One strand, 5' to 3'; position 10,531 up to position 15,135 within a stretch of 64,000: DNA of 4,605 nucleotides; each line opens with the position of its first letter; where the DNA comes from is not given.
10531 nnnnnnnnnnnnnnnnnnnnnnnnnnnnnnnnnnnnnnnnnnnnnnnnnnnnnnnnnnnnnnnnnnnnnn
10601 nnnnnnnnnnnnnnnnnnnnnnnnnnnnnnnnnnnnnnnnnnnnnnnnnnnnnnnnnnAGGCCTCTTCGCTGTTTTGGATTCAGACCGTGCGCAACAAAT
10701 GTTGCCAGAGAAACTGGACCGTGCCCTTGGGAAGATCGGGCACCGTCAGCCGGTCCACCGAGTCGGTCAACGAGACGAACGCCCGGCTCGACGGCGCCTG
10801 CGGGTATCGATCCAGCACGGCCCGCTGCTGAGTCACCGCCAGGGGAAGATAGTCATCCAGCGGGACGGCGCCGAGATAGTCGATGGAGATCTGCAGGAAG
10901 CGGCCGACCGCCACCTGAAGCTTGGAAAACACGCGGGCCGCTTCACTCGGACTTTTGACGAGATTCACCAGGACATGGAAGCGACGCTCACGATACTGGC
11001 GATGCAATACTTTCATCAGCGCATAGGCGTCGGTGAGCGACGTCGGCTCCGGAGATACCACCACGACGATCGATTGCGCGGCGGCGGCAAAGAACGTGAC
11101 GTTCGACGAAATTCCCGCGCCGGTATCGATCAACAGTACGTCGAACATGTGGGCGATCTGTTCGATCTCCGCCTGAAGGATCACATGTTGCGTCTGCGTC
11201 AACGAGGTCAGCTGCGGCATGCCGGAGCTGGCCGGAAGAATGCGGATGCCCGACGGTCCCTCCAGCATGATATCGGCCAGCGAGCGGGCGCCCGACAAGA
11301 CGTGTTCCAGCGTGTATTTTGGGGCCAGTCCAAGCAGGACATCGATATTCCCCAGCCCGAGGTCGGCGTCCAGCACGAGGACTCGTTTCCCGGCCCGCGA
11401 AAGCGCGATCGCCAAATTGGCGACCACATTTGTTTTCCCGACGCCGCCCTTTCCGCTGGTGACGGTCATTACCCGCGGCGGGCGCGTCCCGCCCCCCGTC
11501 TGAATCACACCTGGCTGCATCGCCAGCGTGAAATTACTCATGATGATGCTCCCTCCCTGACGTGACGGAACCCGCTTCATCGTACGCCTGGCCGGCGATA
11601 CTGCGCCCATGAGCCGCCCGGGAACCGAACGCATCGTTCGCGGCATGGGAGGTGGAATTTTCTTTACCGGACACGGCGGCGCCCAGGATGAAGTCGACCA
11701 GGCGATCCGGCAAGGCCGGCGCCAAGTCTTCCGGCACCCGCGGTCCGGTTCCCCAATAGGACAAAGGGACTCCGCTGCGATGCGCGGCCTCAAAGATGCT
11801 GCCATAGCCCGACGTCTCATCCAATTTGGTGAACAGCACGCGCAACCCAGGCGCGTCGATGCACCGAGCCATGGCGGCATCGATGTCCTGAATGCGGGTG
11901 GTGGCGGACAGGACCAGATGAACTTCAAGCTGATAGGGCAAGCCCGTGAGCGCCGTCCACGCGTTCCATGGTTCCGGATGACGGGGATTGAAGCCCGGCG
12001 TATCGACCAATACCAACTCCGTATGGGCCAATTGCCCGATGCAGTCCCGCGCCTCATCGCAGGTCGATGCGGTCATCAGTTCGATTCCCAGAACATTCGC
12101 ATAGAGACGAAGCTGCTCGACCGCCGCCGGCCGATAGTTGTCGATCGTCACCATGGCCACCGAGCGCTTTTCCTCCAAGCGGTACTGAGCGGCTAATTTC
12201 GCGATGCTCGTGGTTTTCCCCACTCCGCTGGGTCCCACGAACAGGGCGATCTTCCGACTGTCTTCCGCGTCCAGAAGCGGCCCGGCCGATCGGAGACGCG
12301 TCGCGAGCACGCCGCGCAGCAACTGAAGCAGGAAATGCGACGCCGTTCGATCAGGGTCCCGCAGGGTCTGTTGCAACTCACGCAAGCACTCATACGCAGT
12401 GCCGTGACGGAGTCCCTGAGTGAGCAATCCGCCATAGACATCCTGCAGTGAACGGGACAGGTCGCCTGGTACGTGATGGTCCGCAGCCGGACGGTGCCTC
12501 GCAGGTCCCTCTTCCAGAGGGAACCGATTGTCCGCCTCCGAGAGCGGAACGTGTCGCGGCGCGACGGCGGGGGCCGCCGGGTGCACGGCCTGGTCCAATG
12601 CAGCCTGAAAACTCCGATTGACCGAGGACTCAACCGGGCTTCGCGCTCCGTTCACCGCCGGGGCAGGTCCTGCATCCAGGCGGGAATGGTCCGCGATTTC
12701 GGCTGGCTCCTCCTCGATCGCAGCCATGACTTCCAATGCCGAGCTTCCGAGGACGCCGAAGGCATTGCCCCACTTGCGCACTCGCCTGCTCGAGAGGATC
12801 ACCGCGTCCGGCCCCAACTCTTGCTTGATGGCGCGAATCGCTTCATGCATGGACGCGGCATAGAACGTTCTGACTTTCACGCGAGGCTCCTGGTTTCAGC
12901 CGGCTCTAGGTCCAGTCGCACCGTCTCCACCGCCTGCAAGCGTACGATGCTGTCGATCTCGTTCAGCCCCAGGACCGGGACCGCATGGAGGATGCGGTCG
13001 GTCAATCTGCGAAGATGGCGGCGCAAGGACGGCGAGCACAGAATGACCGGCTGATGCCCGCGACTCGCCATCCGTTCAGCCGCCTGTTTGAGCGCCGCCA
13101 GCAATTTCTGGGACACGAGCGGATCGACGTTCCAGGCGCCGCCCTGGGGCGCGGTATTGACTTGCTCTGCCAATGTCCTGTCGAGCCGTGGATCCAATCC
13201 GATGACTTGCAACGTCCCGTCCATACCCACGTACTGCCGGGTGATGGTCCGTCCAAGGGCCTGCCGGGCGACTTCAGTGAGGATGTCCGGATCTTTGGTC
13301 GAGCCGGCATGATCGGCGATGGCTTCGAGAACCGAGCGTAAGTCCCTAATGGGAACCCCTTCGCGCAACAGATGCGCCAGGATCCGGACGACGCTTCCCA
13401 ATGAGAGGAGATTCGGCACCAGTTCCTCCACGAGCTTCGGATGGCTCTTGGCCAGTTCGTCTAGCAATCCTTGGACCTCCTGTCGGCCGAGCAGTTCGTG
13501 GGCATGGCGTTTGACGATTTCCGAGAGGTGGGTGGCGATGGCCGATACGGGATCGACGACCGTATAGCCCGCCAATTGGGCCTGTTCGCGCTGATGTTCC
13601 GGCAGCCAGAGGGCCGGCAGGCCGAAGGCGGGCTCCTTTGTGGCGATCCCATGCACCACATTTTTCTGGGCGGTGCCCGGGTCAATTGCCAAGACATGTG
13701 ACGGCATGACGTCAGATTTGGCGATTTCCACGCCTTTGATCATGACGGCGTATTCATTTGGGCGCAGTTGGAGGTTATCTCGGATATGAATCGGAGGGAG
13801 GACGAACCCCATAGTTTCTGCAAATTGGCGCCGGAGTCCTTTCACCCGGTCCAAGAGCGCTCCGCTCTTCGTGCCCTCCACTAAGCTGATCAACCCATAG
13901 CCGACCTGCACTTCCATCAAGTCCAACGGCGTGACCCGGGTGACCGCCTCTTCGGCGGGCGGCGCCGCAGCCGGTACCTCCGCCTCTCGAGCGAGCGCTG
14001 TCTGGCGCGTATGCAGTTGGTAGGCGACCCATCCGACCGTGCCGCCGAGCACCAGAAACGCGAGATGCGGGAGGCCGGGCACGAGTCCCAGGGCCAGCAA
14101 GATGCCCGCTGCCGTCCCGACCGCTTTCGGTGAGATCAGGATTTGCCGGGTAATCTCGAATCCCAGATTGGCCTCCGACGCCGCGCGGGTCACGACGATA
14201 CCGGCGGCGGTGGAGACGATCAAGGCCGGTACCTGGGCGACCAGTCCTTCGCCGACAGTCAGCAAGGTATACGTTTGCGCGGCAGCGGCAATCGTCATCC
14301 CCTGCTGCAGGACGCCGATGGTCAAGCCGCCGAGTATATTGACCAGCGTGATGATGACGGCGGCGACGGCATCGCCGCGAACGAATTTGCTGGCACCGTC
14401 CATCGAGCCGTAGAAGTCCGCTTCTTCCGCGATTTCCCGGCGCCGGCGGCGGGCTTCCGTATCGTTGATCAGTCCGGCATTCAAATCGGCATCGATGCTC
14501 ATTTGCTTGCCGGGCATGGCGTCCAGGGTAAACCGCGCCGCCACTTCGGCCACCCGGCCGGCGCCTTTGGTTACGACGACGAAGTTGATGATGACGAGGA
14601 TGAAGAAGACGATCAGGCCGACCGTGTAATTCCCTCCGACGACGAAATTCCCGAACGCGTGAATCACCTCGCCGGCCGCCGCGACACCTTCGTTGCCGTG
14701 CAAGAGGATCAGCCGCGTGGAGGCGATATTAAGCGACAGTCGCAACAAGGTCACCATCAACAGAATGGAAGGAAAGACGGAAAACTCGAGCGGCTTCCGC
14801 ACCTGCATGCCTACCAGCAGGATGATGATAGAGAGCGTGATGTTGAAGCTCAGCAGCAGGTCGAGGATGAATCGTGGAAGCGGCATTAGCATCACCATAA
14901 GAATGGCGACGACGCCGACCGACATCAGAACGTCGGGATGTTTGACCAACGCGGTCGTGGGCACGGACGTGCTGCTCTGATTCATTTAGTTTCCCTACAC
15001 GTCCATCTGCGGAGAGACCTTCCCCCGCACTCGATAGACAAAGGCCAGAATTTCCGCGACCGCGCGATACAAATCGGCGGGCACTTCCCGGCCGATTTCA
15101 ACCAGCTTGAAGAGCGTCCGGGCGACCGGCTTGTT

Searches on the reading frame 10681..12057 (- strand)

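Call 10: search_protein_families(library=pfam, proteins=[window:10681-12057:-], max_evalue=0.001)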
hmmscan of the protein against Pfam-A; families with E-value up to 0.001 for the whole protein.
window:10681-12057:- (458 aa): 7 families
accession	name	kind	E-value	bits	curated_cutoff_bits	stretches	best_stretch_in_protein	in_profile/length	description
PF13614.12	AAA_31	-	5.5e-18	66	27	1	195-353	2-166/177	AAA domain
PF10609.15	ParA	-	3.3e-16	59.9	27.1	1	195-434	4-245/246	NUBPL iron-transfer P-loop NTPase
PF01656.29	CbiA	-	6.8e-14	52.3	25.4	1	198-405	2-116/125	CobQ/CobB/MinD/ParA nucleotide binding domain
PF06564.18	CBP_BcsQ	-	2.9e-10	40.5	21.3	1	197-371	4-175/234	Cellulose biosynthesis protein BcsQ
PF00142.24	Fer4_NifH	-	6.7e-09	36.1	25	1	201-440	6-250/271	4Fe-4S iron sulfur cluster binding proteins, NifH/frxC family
PF02374.21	ArsA_ATPase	-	3.7e-07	30.1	24.3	1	199-232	5-38/305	Anion-transporting ATPase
PF09140.17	MipZ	-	2.2e-05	24.4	20.7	1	196-367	2-159/262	ATPase MipZ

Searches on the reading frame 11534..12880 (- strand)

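Call 10: search_protein_families(library=pfam, proteins=[window:11534-12880:-], max_evalue=0.001)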
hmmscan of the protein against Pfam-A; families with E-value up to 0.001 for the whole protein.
window:11534-12880:- (448 aa): 5 families
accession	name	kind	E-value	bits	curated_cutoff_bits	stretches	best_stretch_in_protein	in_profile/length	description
PF00448.28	SRP54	-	2.5e-33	115.8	22.7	1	210-399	2-195/196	SRP54-type protein, GTPase domain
PF13401.12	AAA_22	-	3.4e-05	24.6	27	1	208-266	4-60/130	AAA domain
PF03029.23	ATP_bind_1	-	0.00017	21.9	27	0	214-275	1-57/240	Conserved hypothetical ATP binding protein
PF03193.22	RsgA_GTPase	-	0.00056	20.2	30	0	208-236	105-133/174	RsgA GTPase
PF13173.12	AAA_14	-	0.0006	20.3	27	0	209-259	2-50/129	AAA domain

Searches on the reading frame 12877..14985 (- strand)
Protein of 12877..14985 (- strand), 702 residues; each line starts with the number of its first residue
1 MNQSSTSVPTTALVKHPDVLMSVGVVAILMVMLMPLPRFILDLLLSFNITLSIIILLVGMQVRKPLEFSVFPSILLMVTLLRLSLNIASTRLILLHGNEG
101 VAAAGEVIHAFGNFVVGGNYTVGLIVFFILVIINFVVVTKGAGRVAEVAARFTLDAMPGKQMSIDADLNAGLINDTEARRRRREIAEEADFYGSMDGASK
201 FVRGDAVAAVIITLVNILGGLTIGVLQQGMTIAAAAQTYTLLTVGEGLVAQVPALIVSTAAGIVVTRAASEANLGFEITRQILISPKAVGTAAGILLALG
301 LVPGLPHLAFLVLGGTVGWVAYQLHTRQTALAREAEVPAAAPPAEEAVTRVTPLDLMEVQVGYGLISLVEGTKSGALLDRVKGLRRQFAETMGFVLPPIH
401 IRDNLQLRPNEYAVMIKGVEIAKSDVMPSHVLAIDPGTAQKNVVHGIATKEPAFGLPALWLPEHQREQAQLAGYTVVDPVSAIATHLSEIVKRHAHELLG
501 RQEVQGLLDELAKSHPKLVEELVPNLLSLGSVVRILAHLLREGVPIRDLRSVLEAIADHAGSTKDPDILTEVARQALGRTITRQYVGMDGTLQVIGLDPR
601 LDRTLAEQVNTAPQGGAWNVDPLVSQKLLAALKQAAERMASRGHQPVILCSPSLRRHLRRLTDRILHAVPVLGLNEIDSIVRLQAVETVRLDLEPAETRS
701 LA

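Call 10: search_protein_families(library=pfam, proteins=[window:12877-14985:-], max_evalue=0.001)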
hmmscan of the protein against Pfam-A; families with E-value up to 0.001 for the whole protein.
window:12877-14985:- (702 aa): 1 family
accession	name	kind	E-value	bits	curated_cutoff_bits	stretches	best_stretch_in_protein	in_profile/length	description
PF00771.25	FHIPEP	-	2.5e-273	909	29.1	1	28-679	1-654/657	FHIPEP family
